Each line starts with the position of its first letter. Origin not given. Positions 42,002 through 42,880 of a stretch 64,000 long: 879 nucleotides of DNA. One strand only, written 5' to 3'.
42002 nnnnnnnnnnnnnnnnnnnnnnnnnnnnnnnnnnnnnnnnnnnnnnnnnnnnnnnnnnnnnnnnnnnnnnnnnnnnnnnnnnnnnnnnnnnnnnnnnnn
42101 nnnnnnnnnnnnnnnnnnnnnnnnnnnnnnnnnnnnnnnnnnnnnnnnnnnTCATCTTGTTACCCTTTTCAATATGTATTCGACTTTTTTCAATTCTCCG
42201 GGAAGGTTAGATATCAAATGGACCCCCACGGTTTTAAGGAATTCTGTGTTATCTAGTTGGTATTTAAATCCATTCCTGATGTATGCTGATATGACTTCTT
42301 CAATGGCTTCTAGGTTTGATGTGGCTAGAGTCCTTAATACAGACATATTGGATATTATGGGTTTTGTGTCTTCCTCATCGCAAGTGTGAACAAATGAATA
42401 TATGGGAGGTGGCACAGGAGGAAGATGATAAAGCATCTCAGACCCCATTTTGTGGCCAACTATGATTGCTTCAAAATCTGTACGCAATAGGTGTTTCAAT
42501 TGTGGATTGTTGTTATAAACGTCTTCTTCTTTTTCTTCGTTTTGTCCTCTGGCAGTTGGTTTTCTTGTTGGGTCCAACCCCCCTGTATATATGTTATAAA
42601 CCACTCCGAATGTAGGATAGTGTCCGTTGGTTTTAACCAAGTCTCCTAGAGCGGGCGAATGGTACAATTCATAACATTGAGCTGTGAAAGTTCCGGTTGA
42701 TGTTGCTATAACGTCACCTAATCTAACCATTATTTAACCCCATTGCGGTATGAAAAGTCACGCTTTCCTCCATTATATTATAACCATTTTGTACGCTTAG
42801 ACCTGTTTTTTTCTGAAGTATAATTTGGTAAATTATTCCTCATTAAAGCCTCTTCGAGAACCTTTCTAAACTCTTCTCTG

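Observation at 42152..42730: Orphan 192-aa protein with a possible stand-alone HAS-barrel-like N-terminus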

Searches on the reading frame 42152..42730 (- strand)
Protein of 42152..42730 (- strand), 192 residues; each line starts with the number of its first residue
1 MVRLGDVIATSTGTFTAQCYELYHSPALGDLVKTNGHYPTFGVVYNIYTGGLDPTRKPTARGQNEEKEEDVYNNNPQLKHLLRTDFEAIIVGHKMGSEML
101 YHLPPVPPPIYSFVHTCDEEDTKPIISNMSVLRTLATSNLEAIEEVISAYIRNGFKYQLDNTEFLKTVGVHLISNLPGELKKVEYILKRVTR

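Call 3: search_protein_families(library=pfam, proteins=[window:42152-42730:-], max_evalue=1)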
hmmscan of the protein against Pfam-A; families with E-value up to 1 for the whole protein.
window:42152-42730:- (192 aa): 1 family
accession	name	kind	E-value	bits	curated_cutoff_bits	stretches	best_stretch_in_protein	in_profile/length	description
PF09378.16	HAS-barrel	-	2.9e-05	24.5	25.2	1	5-75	2-72/90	HAS barrel domain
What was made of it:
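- On HAS-barrel domain (Pfam PF09378): The window protein scores 24.5 bits, E 2.9e-5, just below the cut-off (call 3).
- Checked: Pfam HAS-barrel matches residues 5-75 with E 2.9e-5 and 24.5 bits, against a cut-off of 25.2 (call 3).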

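Call 4: search_protein_families(library=ncbifam, proteins=[window:42152-42730:-], max_evalue=1)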
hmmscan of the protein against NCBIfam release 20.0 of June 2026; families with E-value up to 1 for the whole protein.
window:42152-42730:- (192 aa): 0 families

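Call 5: find_homologous_proteins(query=window:42152-42730:-, max_evalue=0.001)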
Query window:42152-42730:- (192 aa): 13 proteins with E <= 0.001 among 251 candidates.
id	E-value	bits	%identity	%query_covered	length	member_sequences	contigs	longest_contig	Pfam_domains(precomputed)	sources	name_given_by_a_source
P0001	9.9e-114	396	91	100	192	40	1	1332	PF09378.17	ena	-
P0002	1.2e-113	396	93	100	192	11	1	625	PF09378.17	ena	-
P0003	4.9e-87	309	71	99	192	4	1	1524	-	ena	-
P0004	8.1e-74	266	62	98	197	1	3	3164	-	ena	-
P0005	8.9e-72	259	61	98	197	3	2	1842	-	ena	-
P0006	3.9e-62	228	54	98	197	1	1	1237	-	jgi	-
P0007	7.3e-60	220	53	97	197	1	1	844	-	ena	-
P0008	1.4e-58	216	53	98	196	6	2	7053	-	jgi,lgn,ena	-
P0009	7.0e-55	204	51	98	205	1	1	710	-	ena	-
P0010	1.3e-54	203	49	98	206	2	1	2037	-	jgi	jgi:hypothetical protein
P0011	4.0e-35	140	39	97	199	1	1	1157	-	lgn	-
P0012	1.6e-34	138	37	98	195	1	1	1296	-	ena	-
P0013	5.6e-28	116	38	99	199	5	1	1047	PF09378.17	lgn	-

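Call 6: search_solved_structures(query=window:42152-42730:-, max_evalue=10, show_alignments=2)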
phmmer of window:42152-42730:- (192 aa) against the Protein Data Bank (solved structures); distinct sequences matched with E-value up to 10: 0.

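Call 10: find_encoding_contigs(protein=P0008, flank=5000, max_places=4)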
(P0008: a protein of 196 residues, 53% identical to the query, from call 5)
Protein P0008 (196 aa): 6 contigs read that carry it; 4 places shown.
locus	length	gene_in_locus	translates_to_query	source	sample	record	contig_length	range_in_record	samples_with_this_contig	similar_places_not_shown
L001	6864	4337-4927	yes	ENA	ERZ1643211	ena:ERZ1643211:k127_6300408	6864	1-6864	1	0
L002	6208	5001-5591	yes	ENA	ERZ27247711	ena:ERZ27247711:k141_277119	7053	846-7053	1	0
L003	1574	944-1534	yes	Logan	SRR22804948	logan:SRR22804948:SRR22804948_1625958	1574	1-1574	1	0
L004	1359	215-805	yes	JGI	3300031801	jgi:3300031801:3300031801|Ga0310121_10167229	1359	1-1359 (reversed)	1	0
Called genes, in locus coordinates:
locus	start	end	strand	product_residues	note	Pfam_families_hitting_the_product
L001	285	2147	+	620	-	PF00009:GTP_EFTU, PF01926:MMR_HSR1 (weak), PF03144:GTP_EFTU_D2, PF25461:Beta-barrel_SelB, PF09106:WHD_2nd_SelB, PF09107:WHD_3rd_SelB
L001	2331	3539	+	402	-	PF09376:NurA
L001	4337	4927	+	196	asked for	-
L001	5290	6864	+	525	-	?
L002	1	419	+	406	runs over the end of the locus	PF04055:Radical_SAM, PF06969:HemN_C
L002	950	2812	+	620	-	PF00009:GTP_EFTU, PF01926:MMR_HSR1 (weak), PF03144:GTP_EFTU_D2, PF25461:Beta-barrel_SelB, PF09106:WHD_2nd_SelB, PF09107:WHD_3rd_SelB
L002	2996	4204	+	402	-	PF09376:NurA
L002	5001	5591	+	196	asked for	-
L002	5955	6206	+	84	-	?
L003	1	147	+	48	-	?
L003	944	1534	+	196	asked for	-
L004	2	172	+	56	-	?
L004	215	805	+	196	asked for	-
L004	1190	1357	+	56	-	?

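Call 11: find_encoding_contigs(protein=P0004, flank=5000, max_places=4)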
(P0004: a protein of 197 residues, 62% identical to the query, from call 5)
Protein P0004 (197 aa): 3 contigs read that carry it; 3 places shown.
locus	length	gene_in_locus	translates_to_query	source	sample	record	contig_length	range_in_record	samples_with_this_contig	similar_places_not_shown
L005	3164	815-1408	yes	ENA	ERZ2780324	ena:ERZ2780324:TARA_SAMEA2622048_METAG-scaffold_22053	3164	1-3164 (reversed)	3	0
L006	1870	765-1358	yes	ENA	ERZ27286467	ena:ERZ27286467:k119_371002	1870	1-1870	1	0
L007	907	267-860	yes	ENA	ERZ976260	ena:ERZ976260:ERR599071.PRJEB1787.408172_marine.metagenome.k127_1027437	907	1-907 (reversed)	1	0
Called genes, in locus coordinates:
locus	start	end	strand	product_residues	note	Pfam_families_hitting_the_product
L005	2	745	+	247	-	?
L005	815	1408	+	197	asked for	-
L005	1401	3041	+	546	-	PF09378:HAS-barrel (weak), PF01935:DUF87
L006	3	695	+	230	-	?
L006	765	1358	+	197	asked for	-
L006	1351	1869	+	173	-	?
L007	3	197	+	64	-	?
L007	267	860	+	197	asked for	-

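Call 12: predict_structure(alignment_id=A1)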
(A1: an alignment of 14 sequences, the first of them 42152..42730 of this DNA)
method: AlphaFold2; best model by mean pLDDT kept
length: 192 residues; sequences in the alignment: 14
mean_pLDDT: 84.7   pTM: 0.81
mean pLDDT of the five models: 84.7, 84.6, 83.7, 82.9, 71.6
residues with pLDDT >= 90: 94; 70-90: 72; 50-70: 26; < 50: 0
segments of 3 or more residues with pLDDT < 50: none
pLDDT, mean of each block of 10 residues (from residue 1): 89 89 86 89 91 62 68 71 88 86 69 90 90 88 91 90 92 90 92 77
secondary structure, 60 per line:
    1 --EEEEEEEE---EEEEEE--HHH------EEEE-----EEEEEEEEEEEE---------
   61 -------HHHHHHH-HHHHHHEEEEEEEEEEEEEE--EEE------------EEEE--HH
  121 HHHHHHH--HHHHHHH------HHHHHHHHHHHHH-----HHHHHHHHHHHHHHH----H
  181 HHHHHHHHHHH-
elements in order: E3-10 E14-19 E31-34 E40-51 H68-74 H76-81 E82-95 E98-100 E113-116 H119-127 H130-136 H143-155 H161-175 H180-191
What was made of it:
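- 42152..42730 (-): Gene X: 192-aa stand-alone HAS-barrel protein, made of a barrel plus a helical domain. AlphaFold model with pLDDT 84.7 and pTM 0.81 (call 12).
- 42155..42382 (-): Residues 117-192: five-helix C-terminal domain. The first two helices still align with HerA; the rest matches nothing known. Helices 119-127, 130-136, 143-155, 161-175 and 180-191, pLDDT about 90 (call 12).
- On HAS-barrel domain (Pfam PF09378): The model has pLDDT 84.7 (call 12).
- On HerA / FtsK-HerA ATPases: After the barrel there are only helices (call 12).
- Checked: The helical tail is real: five helices span residues 119-191 (call 12).
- AlphaFold pLDDT 84.7 (call 12). The fold prediction is confident (call 12).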

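Call 13: find_related_loci(query=A1, collection=genome_contigs, flank=6000)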
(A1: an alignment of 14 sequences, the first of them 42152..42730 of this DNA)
Query A1 (192 aa) in genome_contigs; peptide patterns used: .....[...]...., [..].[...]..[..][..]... (x = any residue, [..] = any of these).
175 stretches matched a pattern; 157 encode a relative of the query (tblastn E <= 1e-3); the best 80 are kept; 80 distinct loci.
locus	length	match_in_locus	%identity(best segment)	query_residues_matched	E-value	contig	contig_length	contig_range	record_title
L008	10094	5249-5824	93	1-192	2e-121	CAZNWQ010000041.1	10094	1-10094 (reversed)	MAG TPA_asm: uncultured Dehalococcoidia bacterium isolate binchicken_co46_68 genome assembly, contig: NODE_13097_length_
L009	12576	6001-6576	92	1-192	4e-119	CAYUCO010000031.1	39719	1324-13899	MAG TPA_asm: uncultured Dehalococcoidia bacterium isolate SRP092796_co2_405 genome assembly, contig: k141_5893873, whole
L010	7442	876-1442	53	3-191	9e-68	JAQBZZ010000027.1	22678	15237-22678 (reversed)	MAG: Chloroflexota bacterium isolate casp150-mb.79 NODE_6062_length_22678_cov_0.088312, whole genome shotgun sequence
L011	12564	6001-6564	53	3-190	3e-66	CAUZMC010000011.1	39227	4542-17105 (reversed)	MAG: Dehalococcoidia bacterium isolate CB9_323.13 genome assembly, contig: Ga0302132_10000116, whole genome shotgun sequ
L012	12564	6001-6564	52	3-190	4e-66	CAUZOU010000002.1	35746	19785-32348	MAG: Dehalococcoidia bacterium isolate CB9_331.98 genome assembly, contig: Ga0302133_10000192, whole genome shotgun sequ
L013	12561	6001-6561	51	3-189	4e-62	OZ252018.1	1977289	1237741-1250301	MAG: Dehalococcoidia bacterium isolate 499dd542-333f-422b-be0b-536fd8ac2dbc genome assembly, chromosome: 1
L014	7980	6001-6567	51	3-191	5e-62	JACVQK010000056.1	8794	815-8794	MAG: Dehalococcoidia bacterium isolate B4_bin.23 scaffold_2036, whole genome shotgun sequence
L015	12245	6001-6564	51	3-190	6e-61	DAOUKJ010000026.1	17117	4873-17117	MAG TPA_asm: Dehalococcoidia bacterium isolate S5_322 k113_59557, whole genome shotgun sequence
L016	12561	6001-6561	50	3-189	2e-60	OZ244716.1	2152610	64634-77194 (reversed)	MAG: Dehalococcoidia bacterium isolate 5fa05855-5253-4680-9f73-9ee1ceb5e725 genome assembly, chromosome: 1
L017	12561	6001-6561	49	3-189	3e-60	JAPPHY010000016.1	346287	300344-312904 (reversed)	MAG: Chloroflexota bacterium isolate RHO1_bin_9 NODE_18_length_346287_cov_10.063408, whole genome shotgun sequence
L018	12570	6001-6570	49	3-192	3e-60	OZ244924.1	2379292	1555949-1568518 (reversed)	MAG: Dehalococcoidia bacterium isolate e5f2f67f-80f5-4dea-8d85-3d806a77b3c6 genome assembly, chromosome: 1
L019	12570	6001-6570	49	3-192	8e-59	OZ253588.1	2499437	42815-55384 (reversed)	MAG: Dehalococcoidia bacterium isolate 31fdc4cb-e045-4297-a560-ce773dd45a62 genome assembly, chromosome: 1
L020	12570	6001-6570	49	3-192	2e-56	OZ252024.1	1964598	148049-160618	MAG: Dehalococcoidia bacterium isolate f4139050-05f1-4a12-a253-3081a27a263f genome assembly, chromosome: 1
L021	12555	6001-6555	45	3-187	4e-52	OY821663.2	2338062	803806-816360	MAG: Dehalococcoidia bacterium isolate 04ec0ed8-798b-4585-a8de-e3c995a4e665 genome assembly, chromosome: 1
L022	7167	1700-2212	44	3-173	6e-48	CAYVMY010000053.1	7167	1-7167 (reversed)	MAG TPA_asm: uncultured Dehalococcoidia bacterium isolate SRP092796_co3_902 genome assembly, contig: NODE_25632_length_7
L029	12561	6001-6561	43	3-187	6e-46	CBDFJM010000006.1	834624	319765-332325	MAG: Dehalococcoidia bacterium isolate e3381621-976b-4bb2-ab20-043f7ff68e99 genome assembly, contig: contig_6, whole gen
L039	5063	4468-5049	40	1-192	3e-45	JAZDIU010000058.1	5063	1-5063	MAG: Chloroflexota bacterium isolate MEGAHIT-group-0.423 k141_20825214, whole genome shotgun sequence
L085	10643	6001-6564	39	3-191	4e-42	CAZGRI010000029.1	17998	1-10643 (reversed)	MAG TPA_asm: uncultured Dehalococcoidia bacterium isolate SRP308112_co1_398 genome assembly, contig: NODE_5075_length_17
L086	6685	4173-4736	41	3-190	6e-42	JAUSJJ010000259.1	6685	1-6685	MAG: Dehalococcoidia bacterium isolate E14_metabat.bin.299_sub E14_k141_420321, whole genome shotgun sequence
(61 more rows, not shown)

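Call 15: search_protein_representatives(alignment_id=A1)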
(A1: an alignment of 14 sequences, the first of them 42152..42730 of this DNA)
Query: 14 sequences, 196 profile positions. Proteins with E-value up to 0.001 (for the whole library): 957; up to 1e-10: 638; up to 1e-30: 207. The best 150 are listed.
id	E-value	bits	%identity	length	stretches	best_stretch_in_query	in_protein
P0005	7.5e-94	329.1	-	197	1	2-195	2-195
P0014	3.5e-74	264.9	-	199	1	5-195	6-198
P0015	5.8e-70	251.1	-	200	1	5-194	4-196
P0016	4.9e-69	248.1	-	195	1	4-193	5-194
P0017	4.5e-67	241.7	-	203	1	5-194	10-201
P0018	8.1e-65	234.4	-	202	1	3-195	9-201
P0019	1.0e-63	230.8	-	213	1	5-194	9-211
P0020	6.5e-63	228.1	-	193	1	5-194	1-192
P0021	1.8e-61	223.4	-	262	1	6-194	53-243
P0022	5.8e-61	221.8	-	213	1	5-193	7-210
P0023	6.8e-61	221.6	-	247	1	4-194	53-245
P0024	2.5e-60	219.7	-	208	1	6-194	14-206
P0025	4.2e-60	219.0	-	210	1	6-195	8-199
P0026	1.6e-59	217.1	-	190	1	5-195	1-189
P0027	2.8e-59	216.3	-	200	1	4-193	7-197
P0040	1.3e-55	204.4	-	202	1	6-195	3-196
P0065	9.8e-49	181.9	-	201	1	8-194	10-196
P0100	2.0e-43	164.5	-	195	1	6-191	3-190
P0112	2.4e-41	157.7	-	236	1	6-194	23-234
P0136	3.1e-39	150.9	-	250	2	42-194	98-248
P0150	1.4e-37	145.5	-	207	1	6-192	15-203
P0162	5.1e-36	140.4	-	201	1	3-193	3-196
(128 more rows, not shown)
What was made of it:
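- Checked: There are 957 representative clusters at E<=1e-3 (call 15) and 157 species genomes (call 13).
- Length stays at about 190-215 aa across 957 clusters (call 15).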

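Call 18: fold_search(model_id=the predicted structure, library=pdb)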
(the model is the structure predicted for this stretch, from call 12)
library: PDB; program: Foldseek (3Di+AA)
matches with E <= 10: 575; with E <= 0.001: 53
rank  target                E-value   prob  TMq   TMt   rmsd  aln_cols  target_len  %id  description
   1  4d2i_B                2.2e-05  1.00  0.41  0.18  24.2       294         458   13  Crystal structure of the HerA hexameric DNA translocase from Sulfolobus solfataricus bound to AMP-PNP (released 2014-12-03)
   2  9c1n_R                2.8e-05  1.00  0.44  0.16   4.7       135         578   16  HerA-DUF4297 assembly 2 (released 2025-06-04)
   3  4d2i_A                2.9e-05  1.00  0.43  0.19  22.8       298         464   13  Crystal structure of the HerA hexameric DNA translocase from Sulfolobus solfataricus bound to AMP-PNP (released 2014-12-03)
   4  9x1m_A                4.4e-05  1.00  0.49  0.18   4.0       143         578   12  The cryo-EM structure of HerA-NurA complex with AMPPNP and dsDNA from Thermococcus kodakarensis (released 2026-02-04)
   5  8zis_C                4.4e-05  1.00  0.39  0.14   8.8       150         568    8  HerA Hexamer (released 2025-03-12)
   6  8yhx_A                5.5e-05  1.00  0.41  0.15   6.3       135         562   12  Cryo-EM structure of the trimeric HerA (released 2024-11-06)
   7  9x1l_A                6.9e-05  1.00  0.44  0.16   9.2       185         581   11  The cryo-EM structure of HerA-NurA complex with AMPPNP from Thermococcus kodakarensis (released 2026-02-04)
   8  8woc_A                7.8e-05  1.00  0.41  0.24   6.2       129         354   16  Cryo-EM structure of SIR2/HerA complex (released 2024-09-11)
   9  8wld_A                7.8e-05  1.00  0.41  0.18   6.2       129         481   16  Cryo-EM structure of SIR2/HerA antiphage complex (released 2024-09-11)
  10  8zis_B                7.8e-05  1.00  0.40  0.15   7.7       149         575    7  HerA Hexamer (released 2025-03-12)
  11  8zis_F                8.3e-05  1.00  0.38  0.14   7.6       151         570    9  HerA Hexamer (released 2025-03-12)
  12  8zis_D                9.3e-05  1.00  0.44  0.17   3.2       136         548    8  HerA Hexamer (released 2025-03-12)
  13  8xau_E                1.0e-04  1.00  0.36  0.14   8.7       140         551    8  Cryo-EM structure of HerA (released 2024-06-05)
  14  9c1m_Q                1.1e-04  1.00  0.43  0.15   5.1       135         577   16  HerA-DUF assembly 1 (released 2025-06-04)
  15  8wld_M                1.2e-04  1.00  0.41  0.13   6.5       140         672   16  Cryo-EM structure of SIR2/HerA antiphage complex (released 2024-09-11)
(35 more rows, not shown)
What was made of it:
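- On HAS-barrel domain (Pfam PF09378): All 50 listed Foldseek PDB hits are HerA-type chains, probability 1.00, E 2e-5 to 7e-4 (call 18).
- Closest known: HerA-effector defence complexes. Same: The HerA chains of these complexes are among the top fold matches for X (call 18).
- All 50 listed PDB fold matches are HerA-type chains, over 129-298 alignment columns (mostly 130-150) (call 18). Foldseek TM-scores normalised to X are modest, at 0.34-0.49 (call 18).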

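Call 30: search_protein_families(library=pfam, alignment_id=A2, max_evalue=0.01)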
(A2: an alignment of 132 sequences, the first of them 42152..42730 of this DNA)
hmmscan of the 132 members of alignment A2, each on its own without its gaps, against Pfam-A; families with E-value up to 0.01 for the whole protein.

A. member 1, window:42152-42730:- (192 aa): 1 family
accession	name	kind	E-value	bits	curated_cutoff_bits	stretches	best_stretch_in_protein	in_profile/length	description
PF09378.16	HAS-barrel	-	2.9e-05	24.5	25.2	1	5-75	2-72/90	HAS barrel domain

B. families by the number of members that match (of 132 scanned): 2 families
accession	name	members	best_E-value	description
PF09378.16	HAS-barrel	45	2e-09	HAS barrel domain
PF21214.3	SelB_WH_2nd_bact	1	0.0034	Selenocysteine-specific elongation factor, winged helix domain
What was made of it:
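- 42383..42730 (-): Residues 1-116: HAS-barrel domain. Strands at 3-10, 14-19, 31-34, 40-51, 82-95, 98-100 and 113-116. Pfam PF09378 E 2.9e-5 (call 3); 45 of 132 relatives hit it (call 30).
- On HAS-barrel domain (Pfam PF09378): Of 132 relatives, 45 match at E<=0.01, the best at 2e-9 (call 30).
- Checked: 45 of 132 family members hit the same model, the best at 2e-9 (call 30).
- Pfam HAS-barrel E 2.9e-5 (call 3), with 45 of 132 relatives also hitting it (call 30).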

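Call 31: search_solved_structures(query=A2, max_evalue=10, show_alignments=3)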
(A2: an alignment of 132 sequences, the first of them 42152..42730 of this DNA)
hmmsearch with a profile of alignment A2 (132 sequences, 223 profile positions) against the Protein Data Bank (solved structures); distinct sequences matched with E-value up to 10: 3.
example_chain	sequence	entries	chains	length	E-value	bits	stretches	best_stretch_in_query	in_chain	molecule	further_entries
4dpw_A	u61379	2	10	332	0.19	14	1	12-69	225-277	Mevalonate diphosphate decarboxylase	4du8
3qt8_A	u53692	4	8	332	0.2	14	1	12-69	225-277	Mevalonate diphosphate decarboxylase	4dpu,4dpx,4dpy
3qt5_A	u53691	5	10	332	0.2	14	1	12-69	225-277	Mevalonate diphosphate decarboxylase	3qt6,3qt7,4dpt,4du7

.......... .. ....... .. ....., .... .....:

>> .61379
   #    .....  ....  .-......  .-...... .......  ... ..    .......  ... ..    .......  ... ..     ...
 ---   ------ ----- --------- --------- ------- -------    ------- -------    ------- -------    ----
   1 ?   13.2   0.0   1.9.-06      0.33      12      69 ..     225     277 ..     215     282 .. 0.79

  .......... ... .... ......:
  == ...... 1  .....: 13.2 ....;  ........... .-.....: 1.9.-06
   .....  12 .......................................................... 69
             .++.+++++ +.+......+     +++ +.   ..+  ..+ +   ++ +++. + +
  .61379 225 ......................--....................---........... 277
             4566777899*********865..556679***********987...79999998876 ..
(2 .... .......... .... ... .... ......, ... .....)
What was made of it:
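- Tried and rejected: The only hits were chance-level matches to mevalonate diphosphate decarboxylase, E about 0.2 (calls 6, 31).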

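Call 32: list_cluster_members(proteins=[P0014, P0016, P0025, P0040, P0065, P0100, P0112, P0136, P0150, P0162])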
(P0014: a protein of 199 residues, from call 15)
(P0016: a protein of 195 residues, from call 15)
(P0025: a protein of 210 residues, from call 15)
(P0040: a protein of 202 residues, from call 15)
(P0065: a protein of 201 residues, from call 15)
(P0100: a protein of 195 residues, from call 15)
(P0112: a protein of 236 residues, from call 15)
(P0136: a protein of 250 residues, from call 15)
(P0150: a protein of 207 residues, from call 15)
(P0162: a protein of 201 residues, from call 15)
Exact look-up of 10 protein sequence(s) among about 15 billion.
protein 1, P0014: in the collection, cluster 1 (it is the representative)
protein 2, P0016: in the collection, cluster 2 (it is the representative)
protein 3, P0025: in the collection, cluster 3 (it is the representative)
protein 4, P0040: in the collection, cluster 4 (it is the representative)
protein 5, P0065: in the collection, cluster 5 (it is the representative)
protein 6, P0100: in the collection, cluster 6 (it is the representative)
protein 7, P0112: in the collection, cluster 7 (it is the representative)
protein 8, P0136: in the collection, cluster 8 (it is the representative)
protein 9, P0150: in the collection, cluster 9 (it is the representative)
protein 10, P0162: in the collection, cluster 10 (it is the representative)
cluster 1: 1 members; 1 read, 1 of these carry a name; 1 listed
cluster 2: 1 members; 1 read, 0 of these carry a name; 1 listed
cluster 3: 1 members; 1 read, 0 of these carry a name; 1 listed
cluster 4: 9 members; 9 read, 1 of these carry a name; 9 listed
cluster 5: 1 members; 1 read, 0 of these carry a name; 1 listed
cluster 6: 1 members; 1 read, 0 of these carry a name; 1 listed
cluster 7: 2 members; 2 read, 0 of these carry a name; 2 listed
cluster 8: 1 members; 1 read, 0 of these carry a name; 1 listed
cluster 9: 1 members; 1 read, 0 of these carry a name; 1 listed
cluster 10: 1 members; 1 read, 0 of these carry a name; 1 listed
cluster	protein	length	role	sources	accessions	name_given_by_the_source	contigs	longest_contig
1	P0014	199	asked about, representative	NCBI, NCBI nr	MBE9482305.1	MAG: hypothetical protein IMY88_01350 [Chloroflexi bacterium] | hypothetical protein [Chloroflexota bacterium]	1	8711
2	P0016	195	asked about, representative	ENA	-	-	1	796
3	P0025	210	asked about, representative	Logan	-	-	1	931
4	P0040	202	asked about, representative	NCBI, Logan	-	-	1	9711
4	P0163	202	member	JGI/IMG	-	hypothetical protein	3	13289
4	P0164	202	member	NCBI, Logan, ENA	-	-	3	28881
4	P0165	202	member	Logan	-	-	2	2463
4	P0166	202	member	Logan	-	-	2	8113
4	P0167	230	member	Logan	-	-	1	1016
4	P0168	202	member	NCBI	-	-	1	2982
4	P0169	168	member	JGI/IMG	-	-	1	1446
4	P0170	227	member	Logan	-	-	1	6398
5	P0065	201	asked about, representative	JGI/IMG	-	-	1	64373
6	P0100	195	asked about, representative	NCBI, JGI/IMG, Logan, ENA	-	-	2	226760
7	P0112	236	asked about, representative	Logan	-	-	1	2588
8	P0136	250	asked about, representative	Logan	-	-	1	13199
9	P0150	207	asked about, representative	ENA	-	-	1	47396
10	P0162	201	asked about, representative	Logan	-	-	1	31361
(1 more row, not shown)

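Call 33: find_homologous_proteins(query=A2, max_evalue=0.001)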
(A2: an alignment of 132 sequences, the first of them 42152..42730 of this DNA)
Query A2 (132 sequences) (192 aa, profile of the alignment): 251 proteins with E <= 0.001 among 8000 candidates; the best 120 are listed.
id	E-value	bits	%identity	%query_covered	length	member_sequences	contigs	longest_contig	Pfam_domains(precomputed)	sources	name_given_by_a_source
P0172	8.4e-86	305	38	98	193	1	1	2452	-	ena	-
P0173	8.5e-86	305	39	98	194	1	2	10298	-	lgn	-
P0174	2.2e-85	303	37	98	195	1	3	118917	-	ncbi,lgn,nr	ncbi:MAG: hypothetical protein M1136_02165 [Chloroflexi bacterium]|nr:hypothetical protein [Chlorofl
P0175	5.2e-85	302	43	100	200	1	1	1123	-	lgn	-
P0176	1.8e-84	300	39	98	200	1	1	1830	-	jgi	jgi:hypothetical protein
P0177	2.8e-84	300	41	98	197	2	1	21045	-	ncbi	-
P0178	1.6e-83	297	44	98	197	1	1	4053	-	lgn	-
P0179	5.6e-83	295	41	98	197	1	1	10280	-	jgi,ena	-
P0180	8.6e-83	295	42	98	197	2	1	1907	-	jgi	-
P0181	9.4e-83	295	42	99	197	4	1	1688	-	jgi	jgi:hypothetical protein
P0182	2.0e-82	294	41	98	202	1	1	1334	-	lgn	-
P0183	2.0e-82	294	41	98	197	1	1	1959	-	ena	-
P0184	2.1e-82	294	40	98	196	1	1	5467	-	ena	-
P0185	2.8e-82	293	41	98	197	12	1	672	-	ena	-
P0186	3.1e-82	293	41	99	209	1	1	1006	-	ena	-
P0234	1.4e-77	278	40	97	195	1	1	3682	PF09378.17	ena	-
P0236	3.0e-77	277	38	98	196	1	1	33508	-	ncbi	-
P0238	4.3e-77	276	38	98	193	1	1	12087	-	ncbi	-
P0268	1.1e-74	268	35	99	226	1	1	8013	-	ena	-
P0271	4.4e-74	266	39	98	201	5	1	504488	-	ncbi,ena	-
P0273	1.1e-73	265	34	98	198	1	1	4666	-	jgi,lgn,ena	-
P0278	1.6e-72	261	31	98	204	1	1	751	PF09378.17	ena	-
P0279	1.7e-72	261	39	98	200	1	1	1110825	-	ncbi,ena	-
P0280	3.3e-72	260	37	98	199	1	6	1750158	-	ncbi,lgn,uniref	ncbi:hypothetical protein [Dehalogenimonas sp. 4OHTPN]|uniref:Helicase HerA barrel domain-containing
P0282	7.2e-72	259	32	97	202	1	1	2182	-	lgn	-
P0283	2.0e-71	258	29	97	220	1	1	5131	PF09378.17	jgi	jgi:hypothetical protein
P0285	3.1e-71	257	35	97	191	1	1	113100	PF09378.17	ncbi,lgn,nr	ncbi:MAG: hypothetical protein HPY81_03150 [Firmicutes bacterium]|nr:hypothetical protein [Bacillota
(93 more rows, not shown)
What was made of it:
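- On HAS-barrel domain (Pfam PF09378): Some relatives carry a precomputed PF09378 label (calls 5, 33).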
